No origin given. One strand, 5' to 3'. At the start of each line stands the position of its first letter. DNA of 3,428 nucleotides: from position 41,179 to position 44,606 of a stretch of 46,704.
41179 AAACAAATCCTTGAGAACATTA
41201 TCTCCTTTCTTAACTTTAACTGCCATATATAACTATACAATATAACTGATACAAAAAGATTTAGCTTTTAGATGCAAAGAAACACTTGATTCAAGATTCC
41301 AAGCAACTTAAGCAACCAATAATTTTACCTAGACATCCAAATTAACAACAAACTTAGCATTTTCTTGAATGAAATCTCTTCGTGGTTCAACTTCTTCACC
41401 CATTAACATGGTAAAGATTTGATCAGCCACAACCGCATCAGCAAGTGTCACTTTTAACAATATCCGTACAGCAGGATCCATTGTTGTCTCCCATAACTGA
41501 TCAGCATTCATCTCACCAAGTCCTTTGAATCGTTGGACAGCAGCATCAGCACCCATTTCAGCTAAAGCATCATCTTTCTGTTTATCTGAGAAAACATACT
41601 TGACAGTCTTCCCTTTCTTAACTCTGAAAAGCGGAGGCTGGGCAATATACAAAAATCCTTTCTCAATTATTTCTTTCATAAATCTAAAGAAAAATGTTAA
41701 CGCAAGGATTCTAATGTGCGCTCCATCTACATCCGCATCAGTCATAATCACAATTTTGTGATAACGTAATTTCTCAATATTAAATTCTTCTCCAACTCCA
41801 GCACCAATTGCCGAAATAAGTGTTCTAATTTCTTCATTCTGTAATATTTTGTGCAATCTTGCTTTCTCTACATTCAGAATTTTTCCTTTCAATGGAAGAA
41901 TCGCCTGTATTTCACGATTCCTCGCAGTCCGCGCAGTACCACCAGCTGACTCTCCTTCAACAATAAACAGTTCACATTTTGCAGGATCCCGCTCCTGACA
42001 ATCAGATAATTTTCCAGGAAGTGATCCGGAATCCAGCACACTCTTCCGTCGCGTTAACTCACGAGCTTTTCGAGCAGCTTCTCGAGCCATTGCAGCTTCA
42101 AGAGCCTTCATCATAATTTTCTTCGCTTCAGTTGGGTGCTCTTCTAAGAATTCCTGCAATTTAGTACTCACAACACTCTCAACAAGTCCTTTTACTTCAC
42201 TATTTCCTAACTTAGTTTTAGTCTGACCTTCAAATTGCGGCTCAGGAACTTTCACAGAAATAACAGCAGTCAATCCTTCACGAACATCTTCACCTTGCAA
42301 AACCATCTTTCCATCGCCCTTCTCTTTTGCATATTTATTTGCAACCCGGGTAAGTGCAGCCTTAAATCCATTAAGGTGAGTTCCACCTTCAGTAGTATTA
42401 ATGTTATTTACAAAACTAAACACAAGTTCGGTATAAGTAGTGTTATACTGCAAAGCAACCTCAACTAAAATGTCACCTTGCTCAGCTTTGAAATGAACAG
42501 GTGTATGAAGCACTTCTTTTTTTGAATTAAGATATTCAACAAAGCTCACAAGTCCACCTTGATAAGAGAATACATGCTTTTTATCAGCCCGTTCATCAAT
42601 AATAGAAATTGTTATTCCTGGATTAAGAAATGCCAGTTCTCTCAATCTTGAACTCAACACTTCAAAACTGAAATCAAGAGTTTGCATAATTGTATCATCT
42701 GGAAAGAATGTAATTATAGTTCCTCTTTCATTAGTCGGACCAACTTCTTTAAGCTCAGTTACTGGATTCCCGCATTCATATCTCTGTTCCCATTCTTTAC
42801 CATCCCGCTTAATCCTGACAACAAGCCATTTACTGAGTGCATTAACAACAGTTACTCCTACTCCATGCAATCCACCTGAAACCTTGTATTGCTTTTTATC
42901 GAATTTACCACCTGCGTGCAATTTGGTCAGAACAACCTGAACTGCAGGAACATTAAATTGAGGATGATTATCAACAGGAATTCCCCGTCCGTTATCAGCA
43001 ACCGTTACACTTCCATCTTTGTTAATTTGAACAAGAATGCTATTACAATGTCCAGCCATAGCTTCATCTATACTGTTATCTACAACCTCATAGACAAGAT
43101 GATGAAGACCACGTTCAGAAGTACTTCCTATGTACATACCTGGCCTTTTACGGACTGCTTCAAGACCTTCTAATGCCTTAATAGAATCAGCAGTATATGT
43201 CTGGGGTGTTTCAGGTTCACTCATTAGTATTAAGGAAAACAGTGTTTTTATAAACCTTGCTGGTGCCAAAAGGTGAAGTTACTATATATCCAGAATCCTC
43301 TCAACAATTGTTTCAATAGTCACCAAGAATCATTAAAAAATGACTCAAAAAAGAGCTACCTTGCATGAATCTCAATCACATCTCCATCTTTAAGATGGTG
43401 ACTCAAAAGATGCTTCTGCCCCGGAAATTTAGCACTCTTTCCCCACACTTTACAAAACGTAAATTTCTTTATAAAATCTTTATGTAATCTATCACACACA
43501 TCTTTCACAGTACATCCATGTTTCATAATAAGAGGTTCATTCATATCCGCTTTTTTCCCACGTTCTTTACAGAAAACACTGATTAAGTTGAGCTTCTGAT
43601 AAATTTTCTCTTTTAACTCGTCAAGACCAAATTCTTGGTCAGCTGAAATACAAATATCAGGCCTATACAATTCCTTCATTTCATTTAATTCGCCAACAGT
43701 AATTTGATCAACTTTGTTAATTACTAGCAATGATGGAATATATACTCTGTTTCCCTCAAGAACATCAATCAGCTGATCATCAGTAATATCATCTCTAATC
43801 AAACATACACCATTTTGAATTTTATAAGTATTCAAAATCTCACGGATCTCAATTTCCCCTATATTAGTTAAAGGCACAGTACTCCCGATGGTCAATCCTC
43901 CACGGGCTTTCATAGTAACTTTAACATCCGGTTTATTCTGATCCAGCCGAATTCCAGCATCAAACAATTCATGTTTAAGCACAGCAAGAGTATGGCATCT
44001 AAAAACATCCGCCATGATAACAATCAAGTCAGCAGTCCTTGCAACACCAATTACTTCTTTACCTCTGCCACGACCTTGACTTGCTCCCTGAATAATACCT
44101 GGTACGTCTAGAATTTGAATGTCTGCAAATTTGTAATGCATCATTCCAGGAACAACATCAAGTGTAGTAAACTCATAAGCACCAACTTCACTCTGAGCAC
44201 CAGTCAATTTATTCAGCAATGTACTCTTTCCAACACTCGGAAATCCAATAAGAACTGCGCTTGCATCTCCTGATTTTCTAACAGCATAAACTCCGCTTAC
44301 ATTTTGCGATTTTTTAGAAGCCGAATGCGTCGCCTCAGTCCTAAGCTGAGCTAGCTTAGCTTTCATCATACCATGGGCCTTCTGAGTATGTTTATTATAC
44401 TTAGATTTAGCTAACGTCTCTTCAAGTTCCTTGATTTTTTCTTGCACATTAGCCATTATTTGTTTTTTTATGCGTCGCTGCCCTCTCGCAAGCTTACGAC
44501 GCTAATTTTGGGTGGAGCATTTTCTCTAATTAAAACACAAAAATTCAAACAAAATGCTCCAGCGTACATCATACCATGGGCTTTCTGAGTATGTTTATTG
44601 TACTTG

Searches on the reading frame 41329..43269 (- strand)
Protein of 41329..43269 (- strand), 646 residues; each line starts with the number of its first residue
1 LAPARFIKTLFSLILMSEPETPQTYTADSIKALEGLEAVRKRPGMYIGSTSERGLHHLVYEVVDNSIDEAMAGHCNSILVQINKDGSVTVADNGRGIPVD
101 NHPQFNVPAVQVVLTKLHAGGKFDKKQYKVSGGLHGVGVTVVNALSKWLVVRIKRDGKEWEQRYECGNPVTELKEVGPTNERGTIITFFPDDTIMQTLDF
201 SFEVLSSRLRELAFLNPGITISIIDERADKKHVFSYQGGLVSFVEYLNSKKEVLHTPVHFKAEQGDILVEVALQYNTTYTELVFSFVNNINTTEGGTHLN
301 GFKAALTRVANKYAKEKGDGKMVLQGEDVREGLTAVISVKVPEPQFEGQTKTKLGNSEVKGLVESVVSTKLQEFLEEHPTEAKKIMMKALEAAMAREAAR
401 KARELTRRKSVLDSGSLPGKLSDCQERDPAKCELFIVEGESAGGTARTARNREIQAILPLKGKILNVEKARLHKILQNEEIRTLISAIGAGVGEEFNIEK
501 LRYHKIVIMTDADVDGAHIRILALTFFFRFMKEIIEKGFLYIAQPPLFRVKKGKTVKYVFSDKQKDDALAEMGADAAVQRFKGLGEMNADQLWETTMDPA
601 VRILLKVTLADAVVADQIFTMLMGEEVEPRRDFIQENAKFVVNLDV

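Call 12: search_protein_families(library=pfam, proteins=[window:41329-43269:-], max_evalue=0.001)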
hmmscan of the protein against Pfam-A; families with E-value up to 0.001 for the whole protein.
window:41329-43269:- (646 aa): 4 families
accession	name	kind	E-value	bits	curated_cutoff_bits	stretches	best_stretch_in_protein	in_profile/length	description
PF00204.31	DNA_gyraseB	-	3.8e-61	206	27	1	239-404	1-172/173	DNA gyrase B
PF00986.26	DNA_gyraseB_C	-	2.6e-29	101.6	29.8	1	576-635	4-63/63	DNA gyrase B subunit, carboxyl terminus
PF01751.28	Toprim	-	3.2e-18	66.1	23.1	1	433-543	1-94/96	Toprim domain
PF02518.31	HATPase_c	-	9.6e-17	61.9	26.4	1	52-191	3-108/111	Histidine kinase-, DNA gyrase B-, and HSP90-like ATPase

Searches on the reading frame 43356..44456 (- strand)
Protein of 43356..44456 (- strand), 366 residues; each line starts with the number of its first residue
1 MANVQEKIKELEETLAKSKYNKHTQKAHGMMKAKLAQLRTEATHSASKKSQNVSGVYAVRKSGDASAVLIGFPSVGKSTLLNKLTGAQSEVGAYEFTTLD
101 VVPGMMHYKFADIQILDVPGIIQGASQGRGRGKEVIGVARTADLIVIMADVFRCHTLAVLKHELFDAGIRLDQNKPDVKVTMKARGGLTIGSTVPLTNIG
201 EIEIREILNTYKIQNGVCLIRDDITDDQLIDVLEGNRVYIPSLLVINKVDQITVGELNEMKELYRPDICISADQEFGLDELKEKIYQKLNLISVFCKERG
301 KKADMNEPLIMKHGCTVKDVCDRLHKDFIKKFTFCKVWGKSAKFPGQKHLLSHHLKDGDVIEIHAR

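Call 12: search_protein_families(library=pfam, proteins=[window:43356-44456:-], max_evalue=0.001)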
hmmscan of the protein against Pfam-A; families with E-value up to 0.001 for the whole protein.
window:43356-44456:- (366 aa): 5 families
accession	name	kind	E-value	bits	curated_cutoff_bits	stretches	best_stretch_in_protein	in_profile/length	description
PF16897.10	MMR_HSR1_Xtn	-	4.9e-34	116.9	35.2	1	185-291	1-106/106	C-terminal region of MMR_HSR1 domain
PF01926.29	MMR_HSR1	-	8.8e-22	77.8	21.9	1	67-173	2-103/113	50S ribosome-binding GTPase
PF02421.24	FeoB_N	-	2.9e-13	50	27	1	67-168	3-105/156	Ferrous iron transport protein B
PF02824.27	TGS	-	4.4e-12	46.3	22.2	1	299-364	7-59/60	TGS domain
PF03193.22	RsgA_GTPase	-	1.3e-06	28.8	30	0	15-91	58-134/174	RsgA GTPase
